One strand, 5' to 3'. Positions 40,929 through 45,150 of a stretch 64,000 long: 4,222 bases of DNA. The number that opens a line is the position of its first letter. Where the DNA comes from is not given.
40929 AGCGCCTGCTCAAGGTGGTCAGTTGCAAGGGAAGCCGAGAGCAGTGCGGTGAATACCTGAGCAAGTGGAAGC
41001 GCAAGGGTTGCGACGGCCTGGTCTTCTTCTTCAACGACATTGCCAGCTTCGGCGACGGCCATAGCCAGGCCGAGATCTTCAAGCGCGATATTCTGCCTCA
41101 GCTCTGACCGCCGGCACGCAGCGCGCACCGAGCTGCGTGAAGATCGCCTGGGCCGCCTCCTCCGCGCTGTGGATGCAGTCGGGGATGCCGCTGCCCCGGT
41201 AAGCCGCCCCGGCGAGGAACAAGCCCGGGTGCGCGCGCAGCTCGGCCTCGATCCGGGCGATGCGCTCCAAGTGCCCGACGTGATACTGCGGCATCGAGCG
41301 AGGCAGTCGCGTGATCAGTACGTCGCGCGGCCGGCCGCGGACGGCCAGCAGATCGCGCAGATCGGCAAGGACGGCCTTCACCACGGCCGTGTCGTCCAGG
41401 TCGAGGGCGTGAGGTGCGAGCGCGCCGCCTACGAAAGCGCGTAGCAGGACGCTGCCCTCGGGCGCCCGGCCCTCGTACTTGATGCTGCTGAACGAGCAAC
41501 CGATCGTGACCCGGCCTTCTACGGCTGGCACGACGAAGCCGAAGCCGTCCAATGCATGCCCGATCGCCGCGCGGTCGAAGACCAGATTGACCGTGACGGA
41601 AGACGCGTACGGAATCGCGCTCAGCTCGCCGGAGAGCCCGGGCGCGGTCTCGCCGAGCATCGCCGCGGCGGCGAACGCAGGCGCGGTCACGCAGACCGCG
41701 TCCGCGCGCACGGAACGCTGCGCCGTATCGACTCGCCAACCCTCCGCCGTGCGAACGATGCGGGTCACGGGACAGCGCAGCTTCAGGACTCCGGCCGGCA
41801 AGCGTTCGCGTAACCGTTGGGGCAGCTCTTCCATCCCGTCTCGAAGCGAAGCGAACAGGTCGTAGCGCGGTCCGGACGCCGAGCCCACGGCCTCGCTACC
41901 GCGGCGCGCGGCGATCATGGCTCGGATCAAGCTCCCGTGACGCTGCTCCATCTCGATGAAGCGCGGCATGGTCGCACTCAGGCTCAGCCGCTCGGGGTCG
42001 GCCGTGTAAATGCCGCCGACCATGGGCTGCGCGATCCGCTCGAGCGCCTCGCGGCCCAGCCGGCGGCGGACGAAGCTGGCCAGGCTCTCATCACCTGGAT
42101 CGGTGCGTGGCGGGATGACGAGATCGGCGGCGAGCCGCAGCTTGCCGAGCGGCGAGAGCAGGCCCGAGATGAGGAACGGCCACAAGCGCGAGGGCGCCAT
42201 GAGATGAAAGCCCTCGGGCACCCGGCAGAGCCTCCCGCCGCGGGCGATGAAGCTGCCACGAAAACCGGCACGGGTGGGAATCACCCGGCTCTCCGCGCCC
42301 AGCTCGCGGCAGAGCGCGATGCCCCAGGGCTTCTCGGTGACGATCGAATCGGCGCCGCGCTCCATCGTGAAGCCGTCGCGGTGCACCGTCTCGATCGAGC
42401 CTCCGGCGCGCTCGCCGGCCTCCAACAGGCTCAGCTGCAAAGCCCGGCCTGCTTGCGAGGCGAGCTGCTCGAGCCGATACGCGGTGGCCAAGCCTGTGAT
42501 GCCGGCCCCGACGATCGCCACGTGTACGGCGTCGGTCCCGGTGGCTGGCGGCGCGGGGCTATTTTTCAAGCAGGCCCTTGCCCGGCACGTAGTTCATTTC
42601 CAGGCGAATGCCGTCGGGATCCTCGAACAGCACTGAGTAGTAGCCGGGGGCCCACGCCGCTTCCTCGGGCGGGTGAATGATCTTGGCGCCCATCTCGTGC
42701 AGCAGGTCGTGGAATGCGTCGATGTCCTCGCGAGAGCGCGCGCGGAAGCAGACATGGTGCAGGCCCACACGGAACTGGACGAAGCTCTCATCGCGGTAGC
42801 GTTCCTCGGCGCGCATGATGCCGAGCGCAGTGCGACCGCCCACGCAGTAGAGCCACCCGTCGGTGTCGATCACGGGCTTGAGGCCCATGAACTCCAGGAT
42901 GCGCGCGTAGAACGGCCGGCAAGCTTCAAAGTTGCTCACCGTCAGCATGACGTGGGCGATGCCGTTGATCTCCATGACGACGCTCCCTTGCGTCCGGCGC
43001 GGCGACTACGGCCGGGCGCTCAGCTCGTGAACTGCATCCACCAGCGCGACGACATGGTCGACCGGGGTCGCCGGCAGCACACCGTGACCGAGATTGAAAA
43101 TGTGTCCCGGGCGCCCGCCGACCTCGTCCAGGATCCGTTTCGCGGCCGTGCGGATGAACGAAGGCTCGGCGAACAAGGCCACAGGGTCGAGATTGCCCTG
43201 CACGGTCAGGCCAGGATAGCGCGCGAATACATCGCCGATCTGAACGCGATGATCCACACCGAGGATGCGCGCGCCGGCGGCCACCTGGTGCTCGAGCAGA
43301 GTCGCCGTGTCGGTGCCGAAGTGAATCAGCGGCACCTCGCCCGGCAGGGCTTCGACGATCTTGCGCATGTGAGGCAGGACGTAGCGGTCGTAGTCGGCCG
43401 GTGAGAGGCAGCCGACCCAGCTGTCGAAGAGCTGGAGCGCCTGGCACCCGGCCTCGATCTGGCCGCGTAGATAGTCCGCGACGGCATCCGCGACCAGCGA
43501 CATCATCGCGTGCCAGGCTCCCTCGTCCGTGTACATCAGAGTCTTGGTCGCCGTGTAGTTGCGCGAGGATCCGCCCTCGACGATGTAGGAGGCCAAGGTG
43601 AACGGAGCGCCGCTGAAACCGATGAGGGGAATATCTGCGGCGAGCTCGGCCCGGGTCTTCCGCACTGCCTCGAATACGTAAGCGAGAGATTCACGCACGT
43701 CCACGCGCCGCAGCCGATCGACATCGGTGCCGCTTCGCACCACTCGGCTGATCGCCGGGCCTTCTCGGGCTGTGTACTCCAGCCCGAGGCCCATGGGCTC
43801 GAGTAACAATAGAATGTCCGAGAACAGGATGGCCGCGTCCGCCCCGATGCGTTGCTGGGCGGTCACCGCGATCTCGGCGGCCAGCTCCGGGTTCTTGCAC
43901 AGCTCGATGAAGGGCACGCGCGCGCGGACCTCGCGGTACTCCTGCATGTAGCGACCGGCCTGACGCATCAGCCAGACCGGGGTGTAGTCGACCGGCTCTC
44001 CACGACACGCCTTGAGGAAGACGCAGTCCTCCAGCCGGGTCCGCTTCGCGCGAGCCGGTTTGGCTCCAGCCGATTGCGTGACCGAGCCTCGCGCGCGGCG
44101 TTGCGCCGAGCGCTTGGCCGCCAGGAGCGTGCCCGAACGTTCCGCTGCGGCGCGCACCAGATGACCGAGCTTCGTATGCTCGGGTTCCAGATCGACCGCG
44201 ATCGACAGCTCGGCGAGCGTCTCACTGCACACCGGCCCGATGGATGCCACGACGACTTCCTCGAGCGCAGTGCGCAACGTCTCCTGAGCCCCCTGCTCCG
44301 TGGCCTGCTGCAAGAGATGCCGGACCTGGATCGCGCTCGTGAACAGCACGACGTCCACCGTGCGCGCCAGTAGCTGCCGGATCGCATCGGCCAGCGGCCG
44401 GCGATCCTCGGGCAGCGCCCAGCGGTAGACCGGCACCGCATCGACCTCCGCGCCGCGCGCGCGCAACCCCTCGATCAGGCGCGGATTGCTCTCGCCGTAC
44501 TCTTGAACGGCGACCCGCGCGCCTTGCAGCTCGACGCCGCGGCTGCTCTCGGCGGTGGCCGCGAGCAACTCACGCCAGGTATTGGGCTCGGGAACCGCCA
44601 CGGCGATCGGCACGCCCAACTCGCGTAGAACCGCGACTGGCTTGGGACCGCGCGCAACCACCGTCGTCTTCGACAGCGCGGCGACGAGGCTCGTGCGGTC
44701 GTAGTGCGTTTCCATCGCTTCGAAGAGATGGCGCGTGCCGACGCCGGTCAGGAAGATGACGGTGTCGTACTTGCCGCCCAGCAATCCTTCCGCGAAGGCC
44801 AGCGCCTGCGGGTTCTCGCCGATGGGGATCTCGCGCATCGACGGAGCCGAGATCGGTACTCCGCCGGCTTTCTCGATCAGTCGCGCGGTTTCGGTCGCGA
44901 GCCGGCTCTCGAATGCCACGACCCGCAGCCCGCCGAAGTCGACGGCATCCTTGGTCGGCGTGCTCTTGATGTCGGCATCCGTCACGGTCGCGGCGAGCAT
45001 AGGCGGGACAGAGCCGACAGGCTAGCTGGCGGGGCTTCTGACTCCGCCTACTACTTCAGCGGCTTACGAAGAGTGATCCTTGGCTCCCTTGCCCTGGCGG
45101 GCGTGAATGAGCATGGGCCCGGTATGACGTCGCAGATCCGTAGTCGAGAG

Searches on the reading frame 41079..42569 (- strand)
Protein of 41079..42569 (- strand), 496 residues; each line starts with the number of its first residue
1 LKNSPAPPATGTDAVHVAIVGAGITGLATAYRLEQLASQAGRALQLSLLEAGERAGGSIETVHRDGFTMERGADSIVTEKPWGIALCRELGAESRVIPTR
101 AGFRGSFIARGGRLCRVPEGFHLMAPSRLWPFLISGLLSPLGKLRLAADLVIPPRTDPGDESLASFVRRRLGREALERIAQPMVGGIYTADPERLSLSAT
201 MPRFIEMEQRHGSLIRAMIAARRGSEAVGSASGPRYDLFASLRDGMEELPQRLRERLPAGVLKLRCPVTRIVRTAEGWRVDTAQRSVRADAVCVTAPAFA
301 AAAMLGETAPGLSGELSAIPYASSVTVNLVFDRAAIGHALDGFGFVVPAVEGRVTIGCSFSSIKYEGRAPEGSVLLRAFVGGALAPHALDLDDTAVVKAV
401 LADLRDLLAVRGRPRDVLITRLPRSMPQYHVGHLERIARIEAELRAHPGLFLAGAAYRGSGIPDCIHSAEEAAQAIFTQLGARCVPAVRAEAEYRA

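Call 63: search_protein_families(library=pfam, proteins=[window:41079-42569:-], max_evalue=0.00001)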
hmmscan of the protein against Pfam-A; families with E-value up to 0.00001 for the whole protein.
window:41079-42569:- (496 aa): 3 families
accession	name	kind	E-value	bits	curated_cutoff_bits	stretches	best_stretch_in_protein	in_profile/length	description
PF01593.30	Amino_oxidase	-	4.6e-64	217.8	19.8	1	24-476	1-442/443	Flavin containing amine oxidoreductase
PF13450.12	NAD_binding_8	-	1.3e-10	41.8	21.9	1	19-89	1-67/68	NAD(P)-binding Rossmann-like domain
PF01266.30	DAO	-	7.9e-10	39.2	27.9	1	16-57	1-37/353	FAD dependent oxidoreductase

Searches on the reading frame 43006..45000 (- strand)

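Call 63: search_protein_families(library=pfam, proteins=[window:43006-45000:-], max_evalue=0.00001)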
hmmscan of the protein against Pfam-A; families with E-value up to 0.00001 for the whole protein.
window:43006-45000:- (664 aa): 2 families
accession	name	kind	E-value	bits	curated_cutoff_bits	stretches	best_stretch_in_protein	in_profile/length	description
PF01208.23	URO-D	-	1.1e-123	413.1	23.9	1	328-659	6-345/346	Uroporphyrinogen decarboxylase (URO-D)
PF02602.20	HEM4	-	1.3e-41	142.7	27.5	1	37-282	2-230/231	Uroporphyrinogen-III synthase HemD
